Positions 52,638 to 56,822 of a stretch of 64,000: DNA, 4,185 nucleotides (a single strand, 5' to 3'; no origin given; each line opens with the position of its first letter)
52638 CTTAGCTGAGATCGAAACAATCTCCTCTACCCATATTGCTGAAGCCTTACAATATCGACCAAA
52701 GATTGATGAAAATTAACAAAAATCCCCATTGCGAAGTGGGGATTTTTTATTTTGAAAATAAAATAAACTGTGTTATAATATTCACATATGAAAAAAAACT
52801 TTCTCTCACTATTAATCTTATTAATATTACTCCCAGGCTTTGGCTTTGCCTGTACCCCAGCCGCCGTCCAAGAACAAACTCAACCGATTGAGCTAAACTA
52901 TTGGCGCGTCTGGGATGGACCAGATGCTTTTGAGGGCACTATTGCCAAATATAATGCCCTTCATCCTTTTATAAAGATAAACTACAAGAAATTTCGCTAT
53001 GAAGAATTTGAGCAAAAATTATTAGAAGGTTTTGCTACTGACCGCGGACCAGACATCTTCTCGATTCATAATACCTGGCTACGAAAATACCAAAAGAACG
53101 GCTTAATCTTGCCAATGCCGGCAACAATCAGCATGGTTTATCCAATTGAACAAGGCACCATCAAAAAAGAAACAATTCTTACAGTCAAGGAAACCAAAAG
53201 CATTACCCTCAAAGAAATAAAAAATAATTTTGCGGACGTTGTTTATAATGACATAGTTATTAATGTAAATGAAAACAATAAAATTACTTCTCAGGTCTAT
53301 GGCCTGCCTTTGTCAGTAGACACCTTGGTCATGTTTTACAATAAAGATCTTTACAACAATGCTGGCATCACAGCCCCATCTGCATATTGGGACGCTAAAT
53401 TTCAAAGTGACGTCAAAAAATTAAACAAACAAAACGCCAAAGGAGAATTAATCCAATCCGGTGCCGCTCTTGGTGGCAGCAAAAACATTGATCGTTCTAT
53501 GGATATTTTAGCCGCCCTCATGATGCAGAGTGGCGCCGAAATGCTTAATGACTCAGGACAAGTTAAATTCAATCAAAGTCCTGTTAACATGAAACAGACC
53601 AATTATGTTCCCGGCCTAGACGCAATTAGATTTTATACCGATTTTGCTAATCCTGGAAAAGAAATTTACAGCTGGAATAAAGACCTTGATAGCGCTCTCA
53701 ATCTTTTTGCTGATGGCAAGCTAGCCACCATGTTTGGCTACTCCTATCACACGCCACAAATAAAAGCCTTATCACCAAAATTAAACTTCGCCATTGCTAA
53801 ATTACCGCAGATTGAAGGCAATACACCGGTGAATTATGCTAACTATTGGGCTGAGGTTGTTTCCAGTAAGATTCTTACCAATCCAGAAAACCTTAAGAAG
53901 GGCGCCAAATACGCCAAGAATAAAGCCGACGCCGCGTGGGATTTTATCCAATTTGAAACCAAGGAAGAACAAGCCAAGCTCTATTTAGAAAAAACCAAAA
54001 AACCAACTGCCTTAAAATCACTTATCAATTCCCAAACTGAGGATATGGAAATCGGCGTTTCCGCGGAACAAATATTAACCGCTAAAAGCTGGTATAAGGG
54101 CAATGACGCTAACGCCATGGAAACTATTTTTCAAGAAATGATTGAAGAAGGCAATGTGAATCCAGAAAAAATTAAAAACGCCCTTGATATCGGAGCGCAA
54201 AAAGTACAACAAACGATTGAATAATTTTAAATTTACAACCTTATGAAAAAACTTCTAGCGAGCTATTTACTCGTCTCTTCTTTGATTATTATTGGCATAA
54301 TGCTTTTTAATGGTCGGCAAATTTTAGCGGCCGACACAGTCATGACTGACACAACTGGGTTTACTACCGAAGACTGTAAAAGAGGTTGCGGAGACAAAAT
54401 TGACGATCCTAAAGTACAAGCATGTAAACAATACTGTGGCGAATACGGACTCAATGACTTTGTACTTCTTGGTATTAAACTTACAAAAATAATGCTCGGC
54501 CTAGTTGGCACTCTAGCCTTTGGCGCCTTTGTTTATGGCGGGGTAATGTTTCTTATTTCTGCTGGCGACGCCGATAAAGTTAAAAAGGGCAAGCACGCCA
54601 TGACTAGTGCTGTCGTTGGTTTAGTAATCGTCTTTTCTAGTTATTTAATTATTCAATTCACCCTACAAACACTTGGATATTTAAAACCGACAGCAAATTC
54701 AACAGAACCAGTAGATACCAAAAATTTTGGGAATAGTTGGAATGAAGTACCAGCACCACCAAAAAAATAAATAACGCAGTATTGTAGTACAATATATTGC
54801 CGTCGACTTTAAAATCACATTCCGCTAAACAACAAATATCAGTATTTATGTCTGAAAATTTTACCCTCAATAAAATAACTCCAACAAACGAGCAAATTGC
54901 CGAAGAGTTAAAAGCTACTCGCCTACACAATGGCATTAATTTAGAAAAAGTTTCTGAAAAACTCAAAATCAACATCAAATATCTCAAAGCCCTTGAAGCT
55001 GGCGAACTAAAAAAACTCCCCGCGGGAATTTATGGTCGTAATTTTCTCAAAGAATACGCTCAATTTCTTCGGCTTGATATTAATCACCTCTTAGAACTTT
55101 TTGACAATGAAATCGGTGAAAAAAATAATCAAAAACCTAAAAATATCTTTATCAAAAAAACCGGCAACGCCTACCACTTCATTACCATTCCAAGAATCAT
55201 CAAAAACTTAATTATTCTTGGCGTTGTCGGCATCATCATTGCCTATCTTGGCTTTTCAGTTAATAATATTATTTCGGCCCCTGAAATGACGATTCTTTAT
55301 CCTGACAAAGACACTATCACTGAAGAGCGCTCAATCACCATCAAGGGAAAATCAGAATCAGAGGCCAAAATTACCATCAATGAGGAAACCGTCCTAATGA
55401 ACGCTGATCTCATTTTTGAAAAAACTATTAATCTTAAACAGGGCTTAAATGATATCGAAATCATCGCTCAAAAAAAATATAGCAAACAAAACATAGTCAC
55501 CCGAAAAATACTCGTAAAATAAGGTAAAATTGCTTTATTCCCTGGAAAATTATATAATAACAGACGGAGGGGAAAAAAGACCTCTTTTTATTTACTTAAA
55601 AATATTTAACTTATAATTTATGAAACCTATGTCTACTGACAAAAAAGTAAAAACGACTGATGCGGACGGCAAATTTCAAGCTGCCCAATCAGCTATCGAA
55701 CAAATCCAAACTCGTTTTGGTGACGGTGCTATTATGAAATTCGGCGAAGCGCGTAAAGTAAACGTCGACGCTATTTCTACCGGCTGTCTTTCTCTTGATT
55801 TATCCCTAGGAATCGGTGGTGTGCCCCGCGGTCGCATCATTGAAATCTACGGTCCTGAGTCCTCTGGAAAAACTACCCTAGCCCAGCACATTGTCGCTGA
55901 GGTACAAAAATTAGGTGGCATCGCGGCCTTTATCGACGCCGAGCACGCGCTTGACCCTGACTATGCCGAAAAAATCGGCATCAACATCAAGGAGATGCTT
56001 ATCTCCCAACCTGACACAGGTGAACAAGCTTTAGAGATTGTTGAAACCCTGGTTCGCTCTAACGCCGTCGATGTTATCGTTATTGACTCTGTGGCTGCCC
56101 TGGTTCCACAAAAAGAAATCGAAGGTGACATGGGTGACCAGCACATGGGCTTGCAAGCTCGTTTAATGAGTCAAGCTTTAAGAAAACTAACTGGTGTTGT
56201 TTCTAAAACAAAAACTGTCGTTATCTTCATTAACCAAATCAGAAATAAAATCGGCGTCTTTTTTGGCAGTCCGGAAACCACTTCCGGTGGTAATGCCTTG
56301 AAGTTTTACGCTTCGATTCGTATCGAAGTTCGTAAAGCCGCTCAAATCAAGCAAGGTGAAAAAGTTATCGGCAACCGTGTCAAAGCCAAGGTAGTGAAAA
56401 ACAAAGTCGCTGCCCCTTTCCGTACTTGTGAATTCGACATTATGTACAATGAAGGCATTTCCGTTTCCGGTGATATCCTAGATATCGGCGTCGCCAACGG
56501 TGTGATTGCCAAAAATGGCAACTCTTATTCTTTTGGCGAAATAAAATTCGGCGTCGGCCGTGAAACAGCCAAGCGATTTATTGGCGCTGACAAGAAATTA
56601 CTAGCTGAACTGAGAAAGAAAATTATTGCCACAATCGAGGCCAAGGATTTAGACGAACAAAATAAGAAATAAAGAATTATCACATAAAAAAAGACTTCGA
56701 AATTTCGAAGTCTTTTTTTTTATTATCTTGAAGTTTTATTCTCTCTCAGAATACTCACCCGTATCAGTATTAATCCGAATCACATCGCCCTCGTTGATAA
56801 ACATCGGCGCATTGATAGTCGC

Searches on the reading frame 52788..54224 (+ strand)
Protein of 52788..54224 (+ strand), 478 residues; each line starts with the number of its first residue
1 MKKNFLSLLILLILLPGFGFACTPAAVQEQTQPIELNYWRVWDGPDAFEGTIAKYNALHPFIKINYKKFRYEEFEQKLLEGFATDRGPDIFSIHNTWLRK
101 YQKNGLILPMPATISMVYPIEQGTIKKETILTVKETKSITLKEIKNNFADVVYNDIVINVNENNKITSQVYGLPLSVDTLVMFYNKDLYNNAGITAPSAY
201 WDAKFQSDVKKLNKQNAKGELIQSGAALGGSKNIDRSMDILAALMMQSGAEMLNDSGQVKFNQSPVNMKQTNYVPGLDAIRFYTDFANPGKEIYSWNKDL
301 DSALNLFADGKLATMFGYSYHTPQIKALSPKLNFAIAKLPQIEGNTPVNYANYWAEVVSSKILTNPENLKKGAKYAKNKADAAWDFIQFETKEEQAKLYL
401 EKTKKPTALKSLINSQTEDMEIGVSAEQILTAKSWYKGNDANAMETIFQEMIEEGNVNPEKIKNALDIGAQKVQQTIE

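Call 12: search_protein_families(library=pfam, proteins=[window:52788-54224:+], max_evalue=0.01)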
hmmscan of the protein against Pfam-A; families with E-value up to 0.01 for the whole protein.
window:52788-54224:+ (478 aa): 2 families
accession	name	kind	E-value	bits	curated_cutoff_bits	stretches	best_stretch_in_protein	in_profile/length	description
PF01547.30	SBP_bac_1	-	2.4e-21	77.4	26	1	46-396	6-306/307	Bacterial extracellular solute-binding protein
PF13416.11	SBP_bac_8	-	1.4e-17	64.9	27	1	52-416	3-269/279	Bacterial extracellular solute-binding protein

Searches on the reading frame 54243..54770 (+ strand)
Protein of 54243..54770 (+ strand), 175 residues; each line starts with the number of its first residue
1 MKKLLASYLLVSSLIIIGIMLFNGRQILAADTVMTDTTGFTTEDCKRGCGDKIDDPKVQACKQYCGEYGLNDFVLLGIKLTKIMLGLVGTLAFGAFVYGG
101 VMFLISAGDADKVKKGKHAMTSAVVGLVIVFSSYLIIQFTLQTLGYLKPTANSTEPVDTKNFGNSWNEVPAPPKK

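Call 12: search_protein_families(library=pfam, proteins=[window:54243-54770:+], max_evalue=0.01)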
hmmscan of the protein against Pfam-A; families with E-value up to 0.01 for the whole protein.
window:54243-54770:+ (175 aa): 4 families
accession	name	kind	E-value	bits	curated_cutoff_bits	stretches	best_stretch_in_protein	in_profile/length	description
PF18895.5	T4SS_pilin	-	3.3e-08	33.9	26.6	1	79-138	11-69/71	Type IV secretion system pilin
PF13273.12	DUF4064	-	0.0014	19.3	32.1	0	81-152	4-84/102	Protein of unknown function (DUF4064)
PF17909.6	Htr2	-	0.0016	19.1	25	1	90-131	11-49/61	Htr2 transmembrane domain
PF16931.10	Phage_holin_8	-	0.0038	17.8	26.4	1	75-129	14-67/121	Putative phage holin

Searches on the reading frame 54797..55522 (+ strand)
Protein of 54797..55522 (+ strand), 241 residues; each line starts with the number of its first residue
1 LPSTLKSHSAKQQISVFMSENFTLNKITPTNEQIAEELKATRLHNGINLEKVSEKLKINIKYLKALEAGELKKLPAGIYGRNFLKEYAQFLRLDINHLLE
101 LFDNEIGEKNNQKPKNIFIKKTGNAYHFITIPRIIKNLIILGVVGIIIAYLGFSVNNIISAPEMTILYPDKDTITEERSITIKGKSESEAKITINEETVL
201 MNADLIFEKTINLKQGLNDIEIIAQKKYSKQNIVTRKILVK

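Call 12: search_protein_families(library=pfam, proteins=[window:54797-55522:+], max_evalue=0.01)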
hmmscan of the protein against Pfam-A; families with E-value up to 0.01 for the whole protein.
window:54797-55522:+ (241 aa): 3 families
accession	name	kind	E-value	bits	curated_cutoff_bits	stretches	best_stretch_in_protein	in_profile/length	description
PF13413.12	HTH_25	-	3.6e-17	62.4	24.6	1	38-96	2-60/62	Helix-turn-helix domain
PF09136.16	Glucodextran_B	-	5.4e-09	36.3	27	1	162-239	1-80/83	Glucodextranase, domain B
PF12844.13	HTH_19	-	6.9e-07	29.5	30.2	1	36-100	2-60/64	Helix-turn-helix domain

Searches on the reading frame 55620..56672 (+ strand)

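Call 12: search_protein_families(library=pfam, proteins=[window:55620-56672:+], max_evalue=0.01)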
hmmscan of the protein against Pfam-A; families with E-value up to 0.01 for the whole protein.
window:55620-56672:+ (350 aa): 12 families
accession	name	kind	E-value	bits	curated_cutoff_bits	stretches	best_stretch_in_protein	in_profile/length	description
PF00154.27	RecA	-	3e-135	450.1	27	1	21-281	2-262/262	recA bacterial DNA recombination protein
PF21096.2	RecA_C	-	1.6e-12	47.8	27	1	284-339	1-56/57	RecA C-terminal domain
PF08423.17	Rad51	-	5.3e-10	39.4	22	1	48-245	4-217/244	Rad51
PF06745.19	ATPase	-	3.4e-07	30.3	26.6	1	53-209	2-166/231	KaiC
PF01637.24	ATPase_2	-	8e-07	29.5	33.2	1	72-205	21-117/225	ATPase domain predominantly from Archaea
PF00004.35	AAA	-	1.4e-05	26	21.2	1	76-202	3-105/131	ATPase family associated with various cellular activities (AAA)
PF02283.22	CobU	-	1.4e-05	25.1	27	1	76-205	3-122/168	Cobinamide kinase / cobinamide phosphate guanyltransferase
PF13479.12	AAA_24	-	2.1e-05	24.9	27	1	74-163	5-78/195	AAA domain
PF13481.12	AAA_25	-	0.00012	22.3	27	0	68-96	30-58/195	AAA domain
PF13401.12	AAA_22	-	0.00088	20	27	1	72-166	6-97/130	AAA domain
PF13191.12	AAA_16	-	0.00094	20.2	32.6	1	70-206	23-140/167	AAA ATPase domain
PF00005.33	ABC_tran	-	0.0035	18.4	25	1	68-120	8-62/137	ABC transporter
